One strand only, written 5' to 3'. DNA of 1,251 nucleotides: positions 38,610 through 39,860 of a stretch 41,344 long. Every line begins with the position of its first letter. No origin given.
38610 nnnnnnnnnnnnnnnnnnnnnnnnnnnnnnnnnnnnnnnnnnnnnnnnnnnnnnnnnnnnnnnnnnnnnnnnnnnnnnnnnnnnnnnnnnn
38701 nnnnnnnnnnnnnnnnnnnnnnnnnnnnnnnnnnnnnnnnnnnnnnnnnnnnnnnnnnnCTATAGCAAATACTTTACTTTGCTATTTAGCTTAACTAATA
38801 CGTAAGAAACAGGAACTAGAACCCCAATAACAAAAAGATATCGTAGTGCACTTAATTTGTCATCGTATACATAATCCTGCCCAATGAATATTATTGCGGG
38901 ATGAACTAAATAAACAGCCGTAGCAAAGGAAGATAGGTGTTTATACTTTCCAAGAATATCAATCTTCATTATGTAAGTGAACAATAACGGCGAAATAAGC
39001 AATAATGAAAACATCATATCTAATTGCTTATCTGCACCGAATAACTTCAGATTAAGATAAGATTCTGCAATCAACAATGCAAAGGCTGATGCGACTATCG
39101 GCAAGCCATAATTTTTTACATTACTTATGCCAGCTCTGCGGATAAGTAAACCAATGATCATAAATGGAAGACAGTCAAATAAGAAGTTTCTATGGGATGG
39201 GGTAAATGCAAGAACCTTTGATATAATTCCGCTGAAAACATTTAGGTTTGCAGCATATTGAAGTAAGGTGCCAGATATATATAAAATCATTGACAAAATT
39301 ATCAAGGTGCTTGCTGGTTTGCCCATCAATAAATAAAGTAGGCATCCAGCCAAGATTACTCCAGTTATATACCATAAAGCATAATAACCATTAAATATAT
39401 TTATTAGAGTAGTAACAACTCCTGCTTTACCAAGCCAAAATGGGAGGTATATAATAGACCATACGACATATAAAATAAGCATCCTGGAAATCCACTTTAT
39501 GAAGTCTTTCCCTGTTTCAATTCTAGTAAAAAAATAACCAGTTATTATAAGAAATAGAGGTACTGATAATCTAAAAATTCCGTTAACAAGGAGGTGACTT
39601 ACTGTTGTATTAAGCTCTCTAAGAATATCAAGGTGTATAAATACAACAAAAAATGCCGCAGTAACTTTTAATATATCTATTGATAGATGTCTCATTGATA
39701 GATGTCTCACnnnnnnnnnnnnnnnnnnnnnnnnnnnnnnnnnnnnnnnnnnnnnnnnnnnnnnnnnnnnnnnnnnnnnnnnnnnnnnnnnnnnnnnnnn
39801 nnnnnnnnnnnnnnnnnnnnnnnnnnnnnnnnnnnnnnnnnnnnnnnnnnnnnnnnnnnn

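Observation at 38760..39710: Acyltransferase-3 membrane protein at the prophage end with a 15-bp tandem duplication over its start codon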

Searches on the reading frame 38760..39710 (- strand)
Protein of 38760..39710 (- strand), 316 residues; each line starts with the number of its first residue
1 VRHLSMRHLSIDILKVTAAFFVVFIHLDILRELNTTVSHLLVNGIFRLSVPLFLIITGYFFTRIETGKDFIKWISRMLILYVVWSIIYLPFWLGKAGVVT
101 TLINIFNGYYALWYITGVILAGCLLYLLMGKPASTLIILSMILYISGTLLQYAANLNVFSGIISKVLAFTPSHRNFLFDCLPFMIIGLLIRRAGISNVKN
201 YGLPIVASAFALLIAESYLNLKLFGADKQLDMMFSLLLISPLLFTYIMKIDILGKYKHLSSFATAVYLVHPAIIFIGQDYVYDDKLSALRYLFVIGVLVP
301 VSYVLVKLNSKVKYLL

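Call 3: search_protein_families(library=pfam, proteins=[window:38760-39710:-], max_evalue=0.01)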
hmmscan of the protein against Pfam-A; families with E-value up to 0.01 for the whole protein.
window:38760-39710:- (316 aa): 1 family
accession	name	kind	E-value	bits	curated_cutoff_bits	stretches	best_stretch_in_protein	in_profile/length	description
PF01757.29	Acyl_transf_3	-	1.8e-19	70.4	31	1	10-306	3-325/326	Acyltransferase domain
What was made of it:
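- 38760..39695 (-): AT3 (acyltransferase-3) coding sequence, 311 aa from the junction ATG at 39695-39693; the stop codon is included. Pfam PF01757, E=1.8e-19 (call 3).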

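Call 12: find_homologous_proteins(query=window:38760-39710:-, max_evalue=0.00001)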
Query window:38760-39710:- (316 aa): 42 proteins with E <= 0.00001 among 7264 candidates.
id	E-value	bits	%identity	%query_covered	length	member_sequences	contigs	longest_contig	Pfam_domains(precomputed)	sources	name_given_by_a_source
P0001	4.5e-190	649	99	98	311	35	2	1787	PF01757.29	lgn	-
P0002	9.4e-173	592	90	98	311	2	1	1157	PF01757.29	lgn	-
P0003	7.1e-165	566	83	98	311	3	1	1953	PF01757.29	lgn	-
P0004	2.7e-159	548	82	98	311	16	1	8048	PF01757.29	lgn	-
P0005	1.1e-121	424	60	100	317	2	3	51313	PF01757.29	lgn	-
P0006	3.9e-120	419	81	76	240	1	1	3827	-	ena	-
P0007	3.4e-68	248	44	98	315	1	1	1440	PF01757.29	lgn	-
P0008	2.9e-65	239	43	98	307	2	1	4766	PF01757.29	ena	-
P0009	9.5e-65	237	42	98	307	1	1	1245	PF01757.29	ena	-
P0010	1.4e-63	233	42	98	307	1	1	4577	PF01757.29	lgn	-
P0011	1.6e-63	233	42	98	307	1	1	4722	PF01757.29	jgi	jgi:hypothetical protein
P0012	3.5e-63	232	42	98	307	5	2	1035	PF01757.29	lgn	-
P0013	8.6e-63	231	41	98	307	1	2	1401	PF01757.29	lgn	-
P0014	1.6e-59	220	41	98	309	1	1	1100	PF01757.29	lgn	-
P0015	3.2e-57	212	41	98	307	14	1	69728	PF01757.29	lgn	-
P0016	7.2e-55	205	39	98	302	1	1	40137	PF01757.29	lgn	-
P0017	7.4e-54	201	39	98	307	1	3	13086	PF01757.29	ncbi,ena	-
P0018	1.3e-53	201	40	98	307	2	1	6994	PF01757.29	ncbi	-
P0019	5.7e-50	189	37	98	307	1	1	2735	PF01757.29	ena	-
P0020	6.8e-48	182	36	99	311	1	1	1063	PF01757.29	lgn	-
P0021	4.4e-44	169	37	84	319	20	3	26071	PF01757.29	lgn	-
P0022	1.1e-38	152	37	98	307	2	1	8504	PF01757.29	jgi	jgi:surface polysaccharide O-acyltransferase-like enzyme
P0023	2.5e-34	137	35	98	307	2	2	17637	PF01757.29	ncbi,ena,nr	ncbi:MAG: hypothetical protein BGN96_12520 [Bacteroidales bacterium 45-6]|nr:MAG: hypothetical prote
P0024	5.3e-31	126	35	98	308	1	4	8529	PF01757.29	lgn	-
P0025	3.0e-9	55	28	84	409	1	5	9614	PF01757.29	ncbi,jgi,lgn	-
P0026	1.7e-8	52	26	97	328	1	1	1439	PF01757.29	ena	-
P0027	2.3e-7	49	27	99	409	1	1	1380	PF01757.29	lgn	-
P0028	3.9e-7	48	26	86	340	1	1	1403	PF01757.29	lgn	-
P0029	1.4e-6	46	36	27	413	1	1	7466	PF01757.29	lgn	-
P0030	1.6e-6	46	33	25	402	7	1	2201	PF01757.29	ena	-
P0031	2.0e-6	46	26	84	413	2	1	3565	PF01757.29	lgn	-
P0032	2.1e-6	46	35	34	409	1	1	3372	PF01757.29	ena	-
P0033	2.2e-6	45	26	86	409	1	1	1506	PF01757.29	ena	-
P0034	2.3e-6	45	25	86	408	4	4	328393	PF01757.29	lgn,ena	-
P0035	2.5e-6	45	26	86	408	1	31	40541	PF01757.29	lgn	-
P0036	2.6e-6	45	26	86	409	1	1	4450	PF01757.29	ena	-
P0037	2.9e-6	45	26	86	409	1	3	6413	PF01757.29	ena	-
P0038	3.7e-6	45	25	86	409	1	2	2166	PF01757.29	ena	-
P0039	3.7e-6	45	25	86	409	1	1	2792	PF01757.29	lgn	-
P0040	6.7e-6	44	26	86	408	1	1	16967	PF01757.29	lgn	-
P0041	7.3e-6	44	26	86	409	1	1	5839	PF01757.29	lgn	-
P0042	8.0e-6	44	25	85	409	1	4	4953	PF01757.29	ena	-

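Call 14: find_encoding_contigs(protein=P0004, flank=6000, max_places=4)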
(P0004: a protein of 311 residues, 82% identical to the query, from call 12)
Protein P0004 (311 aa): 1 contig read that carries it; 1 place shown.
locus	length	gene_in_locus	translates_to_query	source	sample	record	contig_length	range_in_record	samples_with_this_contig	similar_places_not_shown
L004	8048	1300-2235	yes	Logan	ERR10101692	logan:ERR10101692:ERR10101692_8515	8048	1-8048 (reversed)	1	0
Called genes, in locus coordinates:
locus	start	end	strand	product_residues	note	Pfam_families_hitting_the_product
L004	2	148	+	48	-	?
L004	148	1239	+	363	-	PF04860:Phage_portal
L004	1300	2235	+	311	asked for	PF01757:Acyl_transf_3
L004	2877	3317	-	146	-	PF06183:DinI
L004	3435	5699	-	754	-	PF05840:Phage_GPA, PF23343:REP_ORF2-G2P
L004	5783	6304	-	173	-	-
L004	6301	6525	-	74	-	PF01258:zf-dskA_traR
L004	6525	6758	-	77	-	PF10809:DUF2732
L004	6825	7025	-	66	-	PF26872:Phage_186_Dhr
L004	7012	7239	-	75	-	PF10893:Phage_186_Fil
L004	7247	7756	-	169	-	PF06892:Phage_CP76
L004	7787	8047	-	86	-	?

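Call 15: find_encoding_contigs(protein=P0003, flank=6000, max_places=4)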
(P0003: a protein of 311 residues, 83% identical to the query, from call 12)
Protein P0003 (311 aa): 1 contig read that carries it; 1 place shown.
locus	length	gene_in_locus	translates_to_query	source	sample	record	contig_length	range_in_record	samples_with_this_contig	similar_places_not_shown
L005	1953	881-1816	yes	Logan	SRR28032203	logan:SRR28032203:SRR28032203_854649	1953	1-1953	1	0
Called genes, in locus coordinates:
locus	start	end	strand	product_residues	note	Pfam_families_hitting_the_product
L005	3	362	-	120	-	?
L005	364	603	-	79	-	-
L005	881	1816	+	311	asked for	PF01757:Acyl_transf_3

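Call 16: find_encoding_contigs(protein=P0002, flank=6000, max_places=4)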
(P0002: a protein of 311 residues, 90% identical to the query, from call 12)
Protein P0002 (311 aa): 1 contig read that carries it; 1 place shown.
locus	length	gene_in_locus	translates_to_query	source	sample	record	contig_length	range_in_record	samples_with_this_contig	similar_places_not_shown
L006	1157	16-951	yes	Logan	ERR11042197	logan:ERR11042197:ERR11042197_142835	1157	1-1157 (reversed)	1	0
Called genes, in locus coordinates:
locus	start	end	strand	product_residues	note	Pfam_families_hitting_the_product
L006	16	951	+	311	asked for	PF01757:Acyl_transf_3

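Call 17: find_encoding_contigs(protein=P0005, flank=8000, max_places=4)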
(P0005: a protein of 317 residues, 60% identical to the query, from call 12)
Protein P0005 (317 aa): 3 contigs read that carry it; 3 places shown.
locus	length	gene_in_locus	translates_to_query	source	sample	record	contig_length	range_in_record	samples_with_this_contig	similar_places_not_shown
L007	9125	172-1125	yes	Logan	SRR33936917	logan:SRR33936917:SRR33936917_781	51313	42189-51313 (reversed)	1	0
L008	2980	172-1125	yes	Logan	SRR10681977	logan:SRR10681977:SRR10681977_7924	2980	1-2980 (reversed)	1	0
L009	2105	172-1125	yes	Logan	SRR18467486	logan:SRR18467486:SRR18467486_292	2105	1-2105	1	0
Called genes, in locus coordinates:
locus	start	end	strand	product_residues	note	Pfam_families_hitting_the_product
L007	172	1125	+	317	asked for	PF01757:Acyl_transf_3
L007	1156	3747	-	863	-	-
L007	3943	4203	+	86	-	-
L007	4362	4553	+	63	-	-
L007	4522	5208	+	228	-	PF02498:Bro-N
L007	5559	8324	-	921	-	-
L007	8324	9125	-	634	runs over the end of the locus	-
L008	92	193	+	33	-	-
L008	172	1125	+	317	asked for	PF01757:Acyl_transf_3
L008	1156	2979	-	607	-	?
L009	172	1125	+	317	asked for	PF01757:Acyl_transf_3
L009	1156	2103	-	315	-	?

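Call 25: search_protein_families(library=phrogs, proteins=[window:38760-39695:-], max_evalue=0.001)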
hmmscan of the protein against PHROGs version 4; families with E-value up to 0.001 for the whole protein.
window:38760-39695:- (311 aa): 1 family
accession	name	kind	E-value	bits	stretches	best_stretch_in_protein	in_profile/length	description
phrog_3333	-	other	5.9e-08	33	1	3-302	6-348/372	O-acetyltransferase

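Call 26: search_protein_families(library=ncbifam, proteins=[window:38760-39695:-], max_evalue=0.01)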
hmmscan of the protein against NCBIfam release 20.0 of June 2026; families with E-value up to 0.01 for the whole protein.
window:38760-39695:- (311 aa): 2 families
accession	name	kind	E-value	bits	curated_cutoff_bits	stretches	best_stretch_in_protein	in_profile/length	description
NF033132.1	vanT-CELN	equivalog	1.8e-15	56.5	900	1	6-304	4-325/697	membrane-bound serine racemase VanT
NF000033.1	vanT-L-mem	exception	0.00094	18.6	675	1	7-304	9-323/329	serine racemase VanT-L membrane subunit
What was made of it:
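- The best NCBIfam hit is the VanT membrane domain, E=1.8e-15 but far below its cutoff (call 26).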

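Call 28: find_related_loci(query=A2, collection=genome_contigs, flank=4000)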
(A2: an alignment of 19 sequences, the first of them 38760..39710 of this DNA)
Query A2 (316 aa) in genome_contigs; peptide patterns used: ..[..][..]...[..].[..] (x = any residue, [..] = any of these).
148 stretches matched a pattern; 69 encode a relative of the query (tblastn E <= 1e-3); 69 distinct loci.
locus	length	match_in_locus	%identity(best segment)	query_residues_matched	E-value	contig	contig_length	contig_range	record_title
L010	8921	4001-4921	43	4-316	4e-75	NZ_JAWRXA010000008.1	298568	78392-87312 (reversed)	Chryseobacterium sp. SIMBA_029 NODE_8_length_298568_cov_121.504558, whole genome shotgun sequence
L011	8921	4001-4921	43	4-316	2e-72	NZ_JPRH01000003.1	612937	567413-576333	Chryseobacterium soli strain DSM 19298 Contig03, whole genome shotgun sequence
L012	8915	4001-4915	43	4-316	1e-69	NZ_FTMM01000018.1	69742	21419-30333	Chryseobacterium sp. RU37D, whole genome shotgun sequence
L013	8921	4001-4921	42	4-316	2e-69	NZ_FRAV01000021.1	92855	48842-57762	Chryseobacterium polytrichastri strain DSM 26899, whole genome shotgun sequence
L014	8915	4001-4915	43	6-316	1e-67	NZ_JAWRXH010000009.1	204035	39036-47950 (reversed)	Chryseobacterium sp. SIMBA_038 NODE_9_length_204035_cov_131.784176, whole genome shotgun sequence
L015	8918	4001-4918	40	5-316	3e-67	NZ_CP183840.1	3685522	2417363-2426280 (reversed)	Chryseobacterium sp. SW-1 chromosome, complete genome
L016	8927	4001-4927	41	4-316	7e-67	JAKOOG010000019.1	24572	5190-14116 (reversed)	MAG: Weeksellaceae bacterium isolate S8 k127_37985862_S_bin.8, whole genome shotgun sequence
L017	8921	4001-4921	41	6-316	5e-67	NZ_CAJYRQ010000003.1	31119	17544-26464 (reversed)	MAG: uncultured Chryseobacterium sp. isolate SP210_3_metabat2_genome_mining.50, whole genome shotgun sequence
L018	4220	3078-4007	41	5-316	1e-66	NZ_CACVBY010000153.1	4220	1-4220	Chryseobacterium fistulae strain CECT 9393 isolate 170515 CSA 11, whole genome shotgun sequence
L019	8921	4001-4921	41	4-316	2e-66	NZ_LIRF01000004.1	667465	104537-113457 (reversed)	Chryseobacterium sp. ERMR1:04 contig04, whole genome shotgun sequence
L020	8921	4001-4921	41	6-316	2e-65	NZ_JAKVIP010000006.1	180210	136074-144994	Chryseobacterium sp. SSA4.19 NODE_6_length_180210_cov_307.774855, whole genome shotgun sequence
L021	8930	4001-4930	41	5-316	1e-65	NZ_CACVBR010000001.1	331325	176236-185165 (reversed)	Chryseobacterium potabilaquae strain CECT 9293 isolate 130820 UF 26, whole genome shotgun sequence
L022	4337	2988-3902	38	6-316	2e-65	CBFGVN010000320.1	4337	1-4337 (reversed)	MAG TPA_asm: uncultured Chryseobacterium sp. isolate SRR28857638_concoct_47 genome assembly, contig: ERZ27320649.8861, w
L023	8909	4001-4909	40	5-313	3e-65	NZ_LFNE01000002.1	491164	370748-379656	Chryseobacterium sp. FH2 contig02, whole genome shotgun sequence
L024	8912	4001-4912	40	6-316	3e-64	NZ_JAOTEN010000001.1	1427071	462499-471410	Chryseobacterium gilvum strain GMJ5 contig1, whole genome shotgun sequence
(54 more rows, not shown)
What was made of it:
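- Closest known: AT3 / TmAT superfamily. Different: The subfamily is rare: the nearest relatives among species-representative genomes are Chryseobacterium proteins at about 40% identity (call 28).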

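Call 29: find_related_loci(query=A2, collection=viral_contigs, flank=4000)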
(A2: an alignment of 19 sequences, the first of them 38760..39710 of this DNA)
Query A2 (316 aa) in viral_contigs; peptide patterns used: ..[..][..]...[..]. (x = any residue, [..] = any of these).
46 stretches matched a pattern; 4 encode a relative of the query (tblastn E <= 1e-3); 4 distinct loci.
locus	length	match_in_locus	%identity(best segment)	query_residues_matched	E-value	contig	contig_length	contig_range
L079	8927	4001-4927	83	6-314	4e-172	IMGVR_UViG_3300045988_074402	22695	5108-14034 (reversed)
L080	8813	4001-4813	40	1-277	9e-62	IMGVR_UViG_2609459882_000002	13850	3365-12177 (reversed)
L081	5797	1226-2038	35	5-270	4e-46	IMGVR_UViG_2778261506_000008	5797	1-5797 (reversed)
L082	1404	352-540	43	134-194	4e-5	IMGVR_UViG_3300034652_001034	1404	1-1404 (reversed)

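Call 32: find_encoding_contigs(protein=P0001, flank=3000, max_places=10)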
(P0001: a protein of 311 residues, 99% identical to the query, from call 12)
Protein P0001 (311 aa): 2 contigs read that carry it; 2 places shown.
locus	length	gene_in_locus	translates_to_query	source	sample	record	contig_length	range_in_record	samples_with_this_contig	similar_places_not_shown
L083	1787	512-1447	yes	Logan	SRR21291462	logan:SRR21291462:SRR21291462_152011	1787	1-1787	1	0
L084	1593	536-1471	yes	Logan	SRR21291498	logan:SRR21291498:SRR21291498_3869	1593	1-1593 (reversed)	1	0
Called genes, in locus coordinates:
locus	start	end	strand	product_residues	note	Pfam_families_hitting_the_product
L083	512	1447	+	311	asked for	PF01757:Acyl_transf_3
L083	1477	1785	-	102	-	?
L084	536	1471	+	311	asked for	PF01757:Acyl_transf_3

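Call 33: find_encoding_contigs(protein=window:38760-39695:-, flank=3000, max_places=10)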
Protein window:38760-39695:- (311 aa): 24 contigs read that carry it; 10 places shown.
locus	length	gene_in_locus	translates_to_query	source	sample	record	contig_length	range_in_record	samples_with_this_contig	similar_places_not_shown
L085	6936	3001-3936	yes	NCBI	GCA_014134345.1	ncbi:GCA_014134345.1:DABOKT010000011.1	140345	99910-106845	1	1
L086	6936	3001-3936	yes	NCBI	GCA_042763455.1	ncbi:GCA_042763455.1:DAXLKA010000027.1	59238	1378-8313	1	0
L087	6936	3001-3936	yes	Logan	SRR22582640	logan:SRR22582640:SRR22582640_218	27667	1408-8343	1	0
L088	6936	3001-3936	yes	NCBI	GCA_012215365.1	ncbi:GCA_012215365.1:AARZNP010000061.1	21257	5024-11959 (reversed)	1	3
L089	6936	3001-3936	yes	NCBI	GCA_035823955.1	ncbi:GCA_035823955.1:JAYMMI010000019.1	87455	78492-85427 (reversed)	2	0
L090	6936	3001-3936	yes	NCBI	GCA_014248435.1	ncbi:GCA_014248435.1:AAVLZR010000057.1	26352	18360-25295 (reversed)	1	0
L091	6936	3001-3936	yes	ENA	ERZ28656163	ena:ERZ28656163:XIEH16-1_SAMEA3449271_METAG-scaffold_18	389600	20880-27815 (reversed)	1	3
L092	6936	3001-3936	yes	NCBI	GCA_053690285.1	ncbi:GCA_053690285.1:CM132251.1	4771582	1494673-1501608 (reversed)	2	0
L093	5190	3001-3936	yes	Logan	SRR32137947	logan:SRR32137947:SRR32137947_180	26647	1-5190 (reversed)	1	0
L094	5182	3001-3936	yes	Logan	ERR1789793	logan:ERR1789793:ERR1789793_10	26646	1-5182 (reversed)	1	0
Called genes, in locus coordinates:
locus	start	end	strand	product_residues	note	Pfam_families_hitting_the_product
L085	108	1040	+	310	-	PF01226:Form_Nir_trans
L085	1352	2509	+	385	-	PF13356:Arm-DNA-bind_3, PF14659:Phage_int_SAM_3 (weak), PF22022:Phage_int_M, PF00589:Phage_integrase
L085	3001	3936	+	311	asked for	PF01757:Acyl_transf_3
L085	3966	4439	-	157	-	-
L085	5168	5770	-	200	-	PF28596:Caudo_TAP_N, PF02413:Caudo_TAP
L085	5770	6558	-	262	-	PF07484:Collar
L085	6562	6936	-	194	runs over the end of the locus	PF10076:Phage_Mu_Gp48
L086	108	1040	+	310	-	PF01226:Form_Nir_trans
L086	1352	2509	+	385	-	PF13356:Arm-DNA-bind_3, PF14659:Phage_int_SAM_3 (weak), PF22022:Phage_int_M, PF00589:Phage_integrase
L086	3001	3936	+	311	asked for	PF01757:Acyl_transf_3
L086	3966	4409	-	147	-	-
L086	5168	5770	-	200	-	PF28596:Caudo_TAP_N, PF02413:Caudo_TAP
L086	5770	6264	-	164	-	PF07484:Collar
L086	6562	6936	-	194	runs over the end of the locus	PF10076:Phage_Mu_Gp48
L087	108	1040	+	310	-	PF01226:Form_Nir_trans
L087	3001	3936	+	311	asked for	PF01757:Acyl_transf_3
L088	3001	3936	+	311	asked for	PF01757:Acyl_transf_3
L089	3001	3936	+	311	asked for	PF01757:Acyl_transf_3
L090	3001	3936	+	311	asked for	PF01757:Acyl_transf_3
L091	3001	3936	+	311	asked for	PF01757:Acyl_transf_3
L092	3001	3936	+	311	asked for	PF01757:Acyl_transf_3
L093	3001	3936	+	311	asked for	PF01757:Acyl_transf_3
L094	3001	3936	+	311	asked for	PF01757:Acyl_transf_3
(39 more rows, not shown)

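Call 38: search_solved_structures(query=A2, max_evalue=0.01)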
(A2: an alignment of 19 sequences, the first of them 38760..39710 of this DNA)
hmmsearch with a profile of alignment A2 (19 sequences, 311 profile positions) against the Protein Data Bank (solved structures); distinct sequences matched with E-value up to 0.01: 0.

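Call 39: search_protein_families(library=phrogs, proteins=[L007:1156-3747:-, L007:5559-8324:-, L005:364-603:-, L005:3-362:-], max_evalue=0.001)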
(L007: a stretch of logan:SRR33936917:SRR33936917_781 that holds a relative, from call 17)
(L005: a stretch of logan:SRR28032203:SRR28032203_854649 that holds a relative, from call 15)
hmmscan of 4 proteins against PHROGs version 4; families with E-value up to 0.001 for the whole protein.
L007:1156-3747:- (863 aa): 27 families (the best 25 are shown)
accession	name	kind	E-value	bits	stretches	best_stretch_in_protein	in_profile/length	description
phrog_1640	-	tail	4e-140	470.3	1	1-266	1-263/765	tail protein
phrog_36601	-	tail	1.3e-111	375.6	1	1-243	15-257/1084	tail fiber protein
phrog_32960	-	unknown function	1.5e-110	371.7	1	1-241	1-236/762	-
phrog_38237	-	unknown function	3.6e-102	343.8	1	1-235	1-228/697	-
phrog_8649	-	unknown function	5.2e-88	297.4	1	1-226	1-219/743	-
phrog_17220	-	unknown function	1.5e-86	292.5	1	1-242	1-238/868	-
phrog_6518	-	tail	5.5e-75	253.9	1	5-214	2-200/793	tail fiber protein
phrog_5510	-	tail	5.4e-73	247.6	1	1-238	1-240/789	tail fiber protein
phrog_13893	-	tail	1.1e-71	243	1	1-166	1-170/648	tail protein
phrog_1171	-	tail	8.3e-68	230.7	1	1-168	1-166/954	tail spike protein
phrog_22560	-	tail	2.5e-64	219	2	215-578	106-470/736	tail protein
phrog_5662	-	tail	1.1e-57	196.9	1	1-161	1-165/729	tail fiber protein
phrog_4818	-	tail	5.2e-55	188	1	1-235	4-239/896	tail fiber protein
phrog_30017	-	unknown function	5.5e-54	184.4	1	1-249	1-238/1025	-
phrog_28871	-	unknown function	5.1e-51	174.5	1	8-226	8-213/946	-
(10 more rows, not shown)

L007:5559-8324:- (921 aa): 3 families
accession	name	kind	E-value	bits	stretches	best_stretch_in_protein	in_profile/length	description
phrog_684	-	head and packaging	0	1019.8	1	1-919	1-840/840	virion structural protein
phrog_26678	-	unknown function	2.3e-54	185.7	1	560-910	3-316/324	-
phrog_23925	-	unknown function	3.6e-41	142.5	2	272-474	214-426/471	-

L005:364-603:- (79 aa): 1 family
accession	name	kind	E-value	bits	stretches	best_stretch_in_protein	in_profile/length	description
phrog_3893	-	unknown function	3.2e-34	117.8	1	1-78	1-78/79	-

L005:3-362:- (120 aa): 3 families
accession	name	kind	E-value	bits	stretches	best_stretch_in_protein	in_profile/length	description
phrog_811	-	DNA, RNA and nucleotide metabolism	1.7e-47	161.5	1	1-120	21-137/140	UmuD-like protein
phrog_10470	-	DNA, RNA and nucleotide metabolism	1.1e-32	112.7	1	37-119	1-79/79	UmuD-like protein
phrog_3469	-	DNA, RNA and nucleotide metabolism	1.5e-05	25.8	0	1-28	1-28/106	UmuD-like protein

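Call 42: search_dna_similar(query=window:38760-39695:-, collection=phages, mode=protein, max_evalue=0.001, max_rows=30)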
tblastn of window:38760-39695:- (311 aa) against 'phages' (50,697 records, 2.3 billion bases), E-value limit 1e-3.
Records with a match: 1; places in all: 1; records where one place covers at least 80% of the query: 1.
Best place of each record, by identity: <60% 1.
By first word of the organism name: Bacteriophage 1.
By host as written in the record: - 1.
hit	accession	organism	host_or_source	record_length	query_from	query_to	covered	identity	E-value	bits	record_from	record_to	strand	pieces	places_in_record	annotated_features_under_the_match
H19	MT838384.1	Bacteriophage sp.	human fecal samples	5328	1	273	88%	26.5%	5e-6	54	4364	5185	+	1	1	record has no annotation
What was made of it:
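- Closest known: Seroconversion modules of epsilon15-like phages. Different: No deposited epsilon15-like genome encodes a BLAST-detectable relative of this protein (call 42).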
